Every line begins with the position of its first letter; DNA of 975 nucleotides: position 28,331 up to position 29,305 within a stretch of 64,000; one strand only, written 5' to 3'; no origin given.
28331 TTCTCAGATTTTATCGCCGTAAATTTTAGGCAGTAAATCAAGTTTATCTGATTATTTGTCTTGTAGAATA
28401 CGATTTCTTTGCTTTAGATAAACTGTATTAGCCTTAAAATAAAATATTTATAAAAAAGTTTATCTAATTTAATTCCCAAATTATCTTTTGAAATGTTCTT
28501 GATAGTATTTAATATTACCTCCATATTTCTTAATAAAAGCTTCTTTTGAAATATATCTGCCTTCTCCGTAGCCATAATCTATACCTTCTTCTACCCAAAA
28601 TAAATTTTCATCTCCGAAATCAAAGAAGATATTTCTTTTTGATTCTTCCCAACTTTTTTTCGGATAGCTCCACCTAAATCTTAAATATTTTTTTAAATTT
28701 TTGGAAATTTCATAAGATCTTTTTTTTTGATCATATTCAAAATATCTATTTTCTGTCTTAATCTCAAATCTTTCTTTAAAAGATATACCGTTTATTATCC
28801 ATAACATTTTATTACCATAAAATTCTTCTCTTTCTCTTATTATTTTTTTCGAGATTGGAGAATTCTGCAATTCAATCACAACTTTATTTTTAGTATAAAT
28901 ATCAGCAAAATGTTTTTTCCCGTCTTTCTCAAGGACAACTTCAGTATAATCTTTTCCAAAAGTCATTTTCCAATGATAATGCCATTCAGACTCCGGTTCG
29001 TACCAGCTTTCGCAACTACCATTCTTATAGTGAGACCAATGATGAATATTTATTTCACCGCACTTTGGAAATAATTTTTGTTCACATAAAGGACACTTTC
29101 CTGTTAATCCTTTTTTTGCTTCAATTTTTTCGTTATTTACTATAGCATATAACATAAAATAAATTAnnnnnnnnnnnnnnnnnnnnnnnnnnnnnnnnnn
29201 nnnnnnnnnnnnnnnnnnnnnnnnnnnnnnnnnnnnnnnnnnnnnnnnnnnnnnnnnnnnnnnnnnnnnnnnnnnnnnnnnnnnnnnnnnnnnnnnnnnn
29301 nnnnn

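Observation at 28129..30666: tRNA-Arg-flanked AT-rich islet encoding two nuclease-fold proteins (TPR + NucS/Shedu-like, and CoiA-like): candidate uncharacterised defence pair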

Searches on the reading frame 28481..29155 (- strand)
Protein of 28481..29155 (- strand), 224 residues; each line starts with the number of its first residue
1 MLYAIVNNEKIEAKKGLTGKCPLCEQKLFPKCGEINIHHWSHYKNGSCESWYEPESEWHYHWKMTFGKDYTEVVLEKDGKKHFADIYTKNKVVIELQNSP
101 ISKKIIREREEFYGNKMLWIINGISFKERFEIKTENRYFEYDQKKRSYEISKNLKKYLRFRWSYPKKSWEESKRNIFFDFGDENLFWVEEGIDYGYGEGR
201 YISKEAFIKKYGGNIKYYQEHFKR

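Call 4: search_protein_families(library=pfam, proteins=[window:28481-29155:-], max_evalue=1)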
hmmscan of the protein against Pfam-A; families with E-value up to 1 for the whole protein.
window:28481-29155:- (224 aa): 5 families
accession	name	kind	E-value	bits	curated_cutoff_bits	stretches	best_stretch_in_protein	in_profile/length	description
PF25164.1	CoiA_N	-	2.6e-08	33.7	26.3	1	10-49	8-48/50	Competence protein CoiA, N-terminal domain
PF06054.18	CoiA_nuc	-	0.00013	22.6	20.3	1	84-142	36-104/158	Competence protein CoiA, nuclease-like domain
PF16144.10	DUF4852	-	0.0072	16.8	22.8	1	113-168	34-90/116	Domain of unknown function (DUF4852)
PF04423.19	Rad50_zn_hook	-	0.01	16.1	24.3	1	8-28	9-29/52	Rad50 zinc hook motif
PF25169.1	DUF7830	-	0.076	13.3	27.5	1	11-45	28-61/72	Domain of unknown function (DUF7830)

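Call 5: search_protein_families(library=padloc, proteins=[window:28481-29155:-], max_evalue=1)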
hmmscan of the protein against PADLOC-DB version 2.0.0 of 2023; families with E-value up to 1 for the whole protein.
window:28481-29155:- (224 aa): 0 families

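Call 6: search_protein_families(library=ncbifam, proteins=[window:28481-29155:-], max_evalue=1)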
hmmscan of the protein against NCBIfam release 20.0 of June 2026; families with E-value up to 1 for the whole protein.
window:28481-29155:- (224 aa): 0 families

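Call 8: find_homologous_proteins(query=window:28481-29155:-)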
Query window:28481-29155:- (224 aa): 288 proteins with E <= 0.001 among 425 candidates; the best 120 are listed.
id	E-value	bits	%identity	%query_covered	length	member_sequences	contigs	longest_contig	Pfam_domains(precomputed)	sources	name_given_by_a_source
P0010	3.0e-150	516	100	100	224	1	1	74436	PF25164.2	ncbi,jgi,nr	ncbi:MAG: hypothetical protein GXO80_01905 [Chlorobi bacterium]|nr:hypothetical protein [Chlorobiota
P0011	1.0e-79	285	56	99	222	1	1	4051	PF25164.2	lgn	-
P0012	2.6e-77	277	56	99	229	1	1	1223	PF25164.2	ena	-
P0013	4.0e-77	277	56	96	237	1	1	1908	PF25164.2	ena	-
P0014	1.7e-76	275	53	96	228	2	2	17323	PF25164.2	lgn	-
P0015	2.5e-76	274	53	96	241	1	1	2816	PF25164.2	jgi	jgi:hypothetical protein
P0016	3.9e-76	274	55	96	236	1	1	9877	PF25164.2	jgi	jgi:Competence protein CoiA-like family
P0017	9.5e-76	272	56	96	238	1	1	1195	PF25164.2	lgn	-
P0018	1.1e-75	272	52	96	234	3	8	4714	PF25164.2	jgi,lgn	-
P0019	1.3e-75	272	54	96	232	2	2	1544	PF25164.2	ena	-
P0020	1.4e-75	272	53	97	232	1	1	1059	PF25164.2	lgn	-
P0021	1.5e-75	272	55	99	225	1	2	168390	PF25164.2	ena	-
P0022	2.1e-75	271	54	99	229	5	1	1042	PF25164.2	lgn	-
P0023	3.6e-75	270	54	99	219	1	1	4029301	PF25164.2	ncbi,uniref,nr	ncbi:competence protein CoiA [Psychroserpens ponticola]|uniref:Competence protein CoiA family protei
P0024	5.1e-75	270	53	100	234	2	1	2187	PF25164.2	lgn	-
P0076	1.3e-70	256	57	89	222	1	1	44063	PF25164.2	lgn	-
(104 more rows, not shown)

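Call 23: find_related_loci(query=A1, collection=genome_contigs, flank=8000)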
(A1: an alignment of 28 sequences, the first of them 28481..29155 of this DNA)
Query A1 (224 aa) in genome_contigs; peptide patterns used: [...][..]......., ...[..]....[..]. (x = any residue, [..] = any of these).
104 stretches matched a pattern; 93 encode a relative of the query (tblastn E <= 1e-3); the best 80 are kept; 80 distinct loci.
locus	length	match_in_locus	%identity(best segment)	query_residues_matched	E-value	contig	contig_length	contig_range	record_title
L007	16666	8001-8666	52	1-224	8e-77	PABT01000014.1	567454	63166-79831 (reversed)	MAG: Allomuricauda sp. isolate NAT111 MHASMcontig_845587, whole genome shotgun sequence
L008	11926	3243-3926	51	1-217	1e-76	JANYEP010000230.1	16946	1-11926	MAG: Chitinophagaceae bacterium isolate 338R_metabinner_28 338R_k141_728821, whole genome shotgun sequence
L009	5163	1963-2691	49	1-224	1e-75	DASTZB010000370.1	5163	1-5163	MAG TPA_asm: Chitinophagaceae bacterium isolate SMAG_U2457 k141_295808, whole genome shotgun sequence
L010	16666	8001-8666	51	1-215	1e-74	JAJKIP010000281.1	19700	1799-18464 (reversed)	MAG: Segetibacter sp. isolate b85_HoplandSoilSeptJan k101_5786281, whole genome shotgun sequence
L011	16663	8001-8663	54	1-220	7e-75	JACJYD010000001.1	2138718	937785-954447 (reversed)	MAG: Lewinellaceae bacterium isolate HK-STAS-BACT-29 HK-STAS-BACT-29_1, whole genome shotgun sequence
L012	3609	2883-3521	51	1-214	1e-73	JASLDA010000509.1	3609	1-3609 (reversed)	MAG: Chitinophagaceae bacterium isolate SHSU_advanced.final.47 k67_13101618, whole genome shotgun sequence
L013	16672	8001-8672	51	1-216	6e-73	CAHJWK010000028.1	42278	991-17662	Chitinophagaceae bacterium isolate Lichen_MAGs_lobaria6 genome assembly, contig: NODE_1014_length_42278_cov_2.450913, wh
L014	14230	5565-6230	51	1-215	2e-72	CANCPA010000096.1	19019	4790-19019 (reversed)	MAG: Chitinophagaceae bacterium isolate JR-MC-I-240519-121 genome assembly, contig: JR-MC-I-240519-C4909, whole genome s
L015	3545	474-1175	48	1-218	1e-71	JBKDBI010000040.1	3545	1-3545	MAG: Bacteroidota bacterium isolate samp_2079_maxbin_1042 samp_2079_57221, whole genome shotgun sequence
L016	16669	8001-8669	49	1-216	6e-71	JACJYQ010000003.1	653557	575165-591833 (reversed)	MAG: Lewinellaceae bacterium isolate HK-STAS-BACT-42 HK-STAS-BACT-42_3, whole genome shotgun sequence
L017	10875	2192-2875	48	1-218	8e-70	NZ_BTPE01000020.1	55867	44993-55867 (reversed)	Algoriphagus taiwanensis strain JCM 19755 sequence20, whole genome shotgun sequence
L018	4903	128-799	47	1-216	2e-69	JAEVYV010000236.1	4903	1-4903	MAG: Bacteroidetes bacterium isolate OH_PBB_145 k127_1539384, whole genome shotgun sequence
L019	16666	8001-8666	47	1-224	2e-69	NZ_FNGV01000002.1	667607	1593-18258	Kriegella aquimaris strain DSM 19886, whole genome shotgun sequence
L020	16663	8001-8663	50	1-223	2e-68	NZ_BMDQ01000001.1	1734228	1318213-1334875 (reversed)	Winogradskyella haliclonae strain CCM 8681 sequence01, whole genome shotgun sequence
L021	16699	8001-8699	44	1-221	4e-66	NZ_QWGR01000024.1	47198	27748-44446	Maribellus luteus strain XSD2 XSD2_scaffold24, whole genome shotgun sequence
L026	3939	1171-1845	42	1-214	1e-58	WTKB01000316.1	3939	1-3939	MAG: Aquimarina sp. isolate SS36427bin_21 NODE_12911_length_3939_cov_17.110453, whole genome shotgun sequence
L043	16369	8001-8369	52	9-132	2e-37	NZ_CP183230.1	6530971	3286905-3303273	Mucilaginibacter sp. X5P1 chromosome, complete genome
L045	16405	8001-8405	47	1-134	8e-37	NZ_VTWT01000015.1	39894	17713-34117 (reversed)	Adhaeribacter soli strain MA2 NODE_15_length_39894_cov_163.780416, whole genome shotgun sequence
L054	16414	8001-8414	44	16-150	4e-34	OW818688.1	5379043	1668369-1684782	metagenome genome assembly, chromosome: 1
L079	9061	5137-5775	32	1-217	4e-31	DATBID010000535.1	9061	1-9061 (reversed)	MAG TPA_asm: Bryobacteraceae bacterium isolate SMAG_U3885 k141_3307194, whole genome shotgun sequence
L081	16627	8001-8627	38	1-213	8e-31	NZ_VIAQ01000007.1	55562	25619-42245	Methanolobus vulcani strain B1d B1D_S11_L001_R1_001_11__paired__contig_24, whole genome shotgun sequence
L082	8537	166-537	48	4-132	1e-30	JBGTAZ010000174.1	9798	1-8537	MAG: Leptolyngbyaceae cyanobacterium isolate JTS-AC85 k141_4474489, whole genome shotgun sequence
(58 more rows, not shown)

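Call 34: search_solved_structures(query=A1, max_evalue=1, show_alignments=2)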
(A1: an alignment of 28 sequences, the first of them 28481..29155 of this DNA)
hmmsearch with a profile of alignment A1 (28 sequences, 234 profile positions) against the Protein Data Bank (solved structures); distinct sequences matched with E-value up to 1: 4.
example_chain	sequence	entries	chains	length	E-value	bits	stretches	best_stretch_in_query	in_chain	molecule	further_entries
2l9w_A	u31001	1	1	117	0.089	15.2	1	97-152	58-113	U4/U6 snRNA-associated-splicing factor PRP24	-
6aso_A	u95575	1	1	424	0.23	13.8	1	98-155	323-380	U4/U6 snRNA-associated-splicing factor PRP24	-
5vsu_A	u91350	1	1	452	0.24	13.8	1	98-155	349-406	U4/U6 snRNA-associated-splicing factor PRP24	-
4n0t_A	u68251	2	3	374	0.46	12.9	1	98-151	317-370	U4/U6 snRNA-associated-splicing factor PRP24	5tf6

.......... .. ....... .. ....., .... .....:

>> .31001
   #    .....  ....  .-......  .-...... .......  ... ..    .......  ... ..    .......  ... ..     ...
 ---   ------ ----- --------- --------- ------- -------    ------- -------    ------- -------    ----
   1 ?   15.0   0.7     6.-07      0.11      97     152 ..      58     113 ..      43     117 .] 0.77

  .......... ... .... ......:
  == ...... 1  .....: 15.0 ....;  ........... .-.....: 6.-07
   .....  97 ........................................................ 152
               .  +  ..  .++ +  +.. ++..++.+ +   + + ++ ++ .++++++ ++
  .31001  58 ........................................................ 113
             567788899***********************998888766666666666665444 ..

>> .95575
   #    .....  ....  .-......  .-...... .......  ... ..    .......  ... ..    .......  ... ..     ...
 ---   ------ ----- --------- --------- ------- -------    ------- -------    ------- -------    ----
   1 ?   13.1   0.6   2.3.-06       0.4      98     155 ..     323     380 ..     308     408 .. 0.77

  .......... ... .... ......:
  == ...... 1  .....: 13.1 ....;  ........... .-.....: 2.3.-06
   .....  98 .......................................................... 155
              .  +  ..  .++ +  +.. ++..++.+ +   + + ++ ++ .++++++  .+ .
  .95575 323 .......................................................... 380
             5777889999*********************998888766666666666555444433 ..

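Call 36: predict_structure(alignment_id=A1)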
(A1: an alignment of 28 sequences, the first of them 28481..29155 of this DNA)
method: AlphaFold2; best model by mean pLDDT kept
length: 224 residues; sequences in the alignment: 28
mean_pLDDT: 84.8   pTM: 0.81
mean pLDDT of the five models: 84.8, 83.4, 83.2, 81.1, 81.0
residues with pLDDT >= 90: 108; 70-90: 79; 50-70: 37; < 50: 0
segments of 3 or more residues with pLDDT < 50: none
pLDDT, mean of each block of 10 residues (from residue 1): 87 89 88 73 72 78 94 92 93 93 91 95 87 67 63 69 77 92 93 88 96 95 70
secondary structure, 60 per line:
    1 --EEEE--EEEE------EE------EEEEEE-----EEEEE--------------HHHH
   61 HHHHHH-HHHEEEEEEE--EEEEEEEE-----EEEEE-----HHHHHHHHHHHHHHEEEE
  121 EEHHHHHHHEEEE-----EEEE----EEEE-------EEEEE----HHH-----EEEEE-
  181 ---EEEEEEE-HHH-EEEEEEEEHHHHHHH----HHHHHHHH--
elements in order: E3-6 E9-12 E27-32 E38-42 H57-66 E71-77 E80-87 E93-97 H103-116 E117-122 H123-129 E130-133 E139-142 E147-150 E158-162 E175-179 E184-190 E196-203 H204-210 H215-222

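Call 40: fold_search(model_id=the predicted structure, library=pdb)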
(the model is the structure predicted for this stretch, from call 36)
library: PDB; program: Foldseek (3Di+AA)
matches with E <= 10: 146; with E <= 0.001: 0
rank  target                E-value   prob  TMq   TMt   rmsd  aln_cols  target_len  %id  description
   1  5bul                  6.1e-01  0.02  0.10  0.07  15.8       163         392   11  Structure of flavin-dependent brominase Bmp2 triple mutant Y302S F306V A345W (released 2016-03-09)
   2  3c0u_A                6.5e-01  0.09  0.23  0.28  11.7       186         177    8  Crystal structure of E.coli yaeQ protein (released 2008-01-29)
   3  8rn4_A                7.9e-01  0.21  0.14  0.05   3.7        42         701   24  Pseudo-symmetrical influenza B polymerase apo-dimer, ENDO(T) moiety (from "Influenza B polymerase pseudo-symmetrical d (released 2024-09-11)
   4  6kuv_A                9.5e-01  0.13  0.15  0.06   4.2        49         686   22  Structure of influenza D virus polymerase bound to cRNA promoter in class 2 (released 2019-10-02)
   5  3r3p_A                1.1e+00  0.20  0.20  0.39   4.7        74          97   18  Homing Endonuclease I-Bth0305I Catalytic Domain (released 2011-10-05)
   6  3c0u_B                1.1e+00  0.07  0.23  0.27  11.8       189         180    7  Crystal structure of E.coli yaeQ protein (released 2008-01-29)
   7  7u1z_A                1.2e+00  0.03  0.14  0.03  14.8       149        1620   15  Crystal structure of the DRBD and CROPs of TcdA (released 2022-03-09)
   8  1fzr_A                1.3e+00  0.15  0.15  0.25   8.5        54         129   15  CRYSTAL STRUCTURE OF BACTERIOPHAGE T7 ENDONUCLEASE I (released 2001-01-17)
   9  5epi_A                1.4e+00  0.12  0.13  0.05   4.2        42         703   26  CRYSTAL STRUCTURE OF INFLUENZA B POLYMERASE WITH BOUND 5' CRNA EXHIBITS A NOVEL DOMAIN ARRANGEMENT (released 2016-01-13)
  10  5epi_I                1.4e+00  0.12  0.13  0.05   4.2        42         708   26  CRYSTAL STRUCTURE OF INFLUENZA B POLYMERASE WITH BOUND 5' CRNA EXHIBITS A NOVEL DOMAIN ARRANGEMENT (released 2016-01-13)
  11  2kkn_MODEL_1_A        1.5e+00  0.06  0.16  0.20  14.8       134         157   10  Solution NMR structure of Themotoga maritima protein TM1076: Northeast Structural Genomics Consortium target V (released 2009-10-06)
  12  2pfj_B                1.6e+00  0.18  0.16  0.26   8.2        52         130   17  Crystal Structure of T7 Endo I resolvase in complex with a Holliday Junction (released 2007-10-30)
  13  1wls_A                1.8e+00  0.05  0.12  0.09  15.7        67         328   19  Crystal structure of L-asparaginase I homologue protein from Pyrococcus horikoshii (released 2005-03-15)
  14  3r3p_B                2.0e+00  0.16  0.21  0.42   4.5        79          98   14  Homing Endonuclease I-Bth0305I Catalytic Domain (released 2011-10-05)
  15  7ubx_A                2.0e+00  0.04  0.15  0.10  13.8       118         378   15  Structure of a pore forming fragment of Clostridium difficile toxin A in complex with VHH AA6 (released 2022-11-16)
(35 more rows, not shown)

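Call 48: search_protein_families(library=phrogs, proteins=[window:28484-29155:-], max_evalue=0.1)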
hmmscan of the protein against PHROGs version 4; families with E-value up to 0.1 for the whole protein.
window:28484-29155:- (224 aa): 0 families

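Call 72: search_protein_families(library=pfam, alignment_id=A7, max_evalue=0.00001)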
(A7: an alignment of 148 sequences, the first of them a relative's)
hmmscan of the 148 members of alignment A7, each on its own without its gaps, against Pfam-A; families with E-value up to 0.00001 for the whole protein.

A. member 1, L010:6003-6572:- (190 aa): 1 family
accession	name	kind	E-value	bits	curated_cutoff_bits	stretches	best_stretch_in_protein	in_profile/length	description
PF19570.5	DUF6088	-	4.7e-09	36.7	25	1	6-161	4-160/172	Family of unknown function (DUF6088)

B. families by the number of members that match (of 148 scanned): 123 families (the first 25 are shown)
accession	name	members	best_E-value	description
PF18962.6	Por_Secre_tail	5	2.7e-13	Secretion system C-terminal sorting domain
PF00145.23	DNA_methylase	2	5.8e-89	C-5 cytosine-specific DNA methylase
PF00106.31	adh_short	2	2.9e-49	short chain dehydrogenase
PF02518.31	HATPase_c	2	2.1e-26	Histidine kinase-, DNA gyrase B-, and HSP90-like ATPase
PF13175.12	AAA_15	2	3.5e-25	AAA ATPase domain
PF01909.29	NTP_transf_2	2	6.5e-18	Nucleotidyltransferase domain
PF00817.25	IMS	2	1.5e-17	impB/mucB/samB family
PF00512.31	HisKA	2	2.7e-15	His Kinase A (phospho-acceptor) domain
PF18765.7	Polbeta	2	6.3e-15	Polymerase beta, Nucleotidyltransferase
PF13304.12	AAA_21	2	2.3e-11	AAA domain, putative AbiEii toxin, Type IV TA system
PF00437.27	T2SSE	1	2.4e-137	Type II/IV secretion system protein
PF12987.12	DUF3871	1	4.9e-120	Domain of unknown function, B. Theta Gene description (DUF3871)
PF19580.5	Exo_endo_phos_3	1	9.6e-118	Endonuclease/Exonuclease/phosphatase family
PF07505.17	DUF5131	1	3.1e-101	Protein of unknown function (DUF5131)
PF00171.27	Aldedh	1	5.5e-83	Aldehyde dehydrogenase family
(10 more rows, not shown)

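Call 73: search_protein_families(library=padloc, alignment_id=A7, max_evalue=1e-10)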
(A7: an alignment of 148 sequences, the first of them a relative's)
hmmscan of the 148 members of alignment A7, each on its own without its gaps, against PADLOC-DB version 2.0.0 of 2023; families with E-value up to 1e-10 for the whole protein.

A. member 1, L010:6003-6572:- (190 aa): 3 families
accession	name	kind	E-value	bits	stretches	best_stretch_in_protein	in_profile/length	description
PDLC02234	AbiEi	-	3.6e-92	305.4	1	1-189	1-189/191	AbiEi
PDLC02226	AbiEi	-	2.1e-22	78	1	3-172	6-178/202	AbiEi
PDLC02251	AbiEi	-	7e-13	46.6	1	30-152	39-160/230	AbiEi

B. families by the number of members that match (of 148 scanned): 186 families (the first 25 are shown)
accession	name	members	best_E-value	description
PDLC03272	MTase_II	2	5.5e-102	Type II methyltransferase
PDLC03217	MTase_II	2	3.4e-65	Type II methyltransferase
PDLC03378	MTase_II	2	4.8e-65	Type II methyltransferase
PDLC03361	MTase_II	2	3e-63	Type II methyltransferase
PDLC02653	DrmMII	2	7.6e-57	DrmMII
PDLC00026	DruM2|DruM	2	3.2e-54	DNA cytosine methylase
PDLC03716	oMTase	2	3e-53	orphan methyltransferase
PDLC03242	MTase_II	2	2.5e-52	Type II methyltransferase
PDLC03234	MTase_II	2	9.7e-49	Type II methyltransferase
PDLC00027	DruM2|DruM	2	2.3e-45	DNA cytosine methylase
PDLC03326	MTase_II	2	1.2e-43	Type II methyltransferase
PDLC00033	DruM2|DruM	2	1.3e-43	DNA cytosine methylase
PDLC00031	DruM2|DruM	2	1.8e-41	DNA cytosine methylase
PDLC03269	MTase_II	2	4.8e-41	Type II methyltransferase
PDLC00034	DruM2|DruM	2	1.7e-40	DNA cytosine methylase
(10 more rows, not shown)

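Call 78: find_related_loci(query=A1, collection=viral_contigs, flank=6000)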
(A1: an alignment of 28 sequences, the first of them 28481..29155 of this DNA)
Query A1 (224 aa) in viral_contigs; peptide patterns used: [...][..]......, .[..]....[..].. (x = any residue, [..] = any of these).
33 stretches matched a pattern; 13 encode a relative of the query (tblastn E <= 1e-3); 13 distinct loci.
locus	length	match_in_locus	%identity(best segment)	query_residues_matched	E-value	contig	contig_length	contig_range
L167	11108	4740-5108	53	1-123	4e-42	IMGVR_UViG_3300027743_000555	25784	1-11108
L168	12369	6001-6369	53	1-123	4e-42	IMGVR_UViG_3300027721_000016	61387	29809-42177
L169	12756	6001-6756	32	1-214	2e-37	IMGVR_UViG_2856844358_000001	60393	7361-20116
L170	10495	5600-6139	36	1-203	3e-36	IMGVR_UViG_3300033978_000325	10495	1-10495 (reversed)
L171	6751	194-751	36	1-211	2e-33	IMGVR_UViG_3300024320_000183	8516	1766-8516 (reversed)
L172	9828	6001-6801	27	1-221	1e-33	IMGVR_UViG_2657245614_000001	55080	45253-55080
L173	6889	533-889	43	3-127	5e-33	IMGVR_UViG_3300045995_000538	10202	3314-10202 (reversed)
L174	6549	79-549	37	1-181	3e-33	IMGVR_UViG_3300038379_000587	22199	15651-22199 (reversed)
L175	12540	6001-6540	36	1-183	2e-33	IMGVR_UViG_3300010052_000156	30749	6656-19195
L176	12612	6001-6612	36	1-185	2e-31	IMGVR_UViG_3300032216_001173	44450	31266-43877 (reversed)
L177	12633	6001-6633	28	1-211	3e-29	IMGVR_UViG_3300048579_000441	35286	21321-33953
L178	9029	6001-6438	39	1-142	5e-29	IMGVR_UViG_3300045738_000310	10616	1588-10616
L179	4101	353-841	35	1-147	4e-22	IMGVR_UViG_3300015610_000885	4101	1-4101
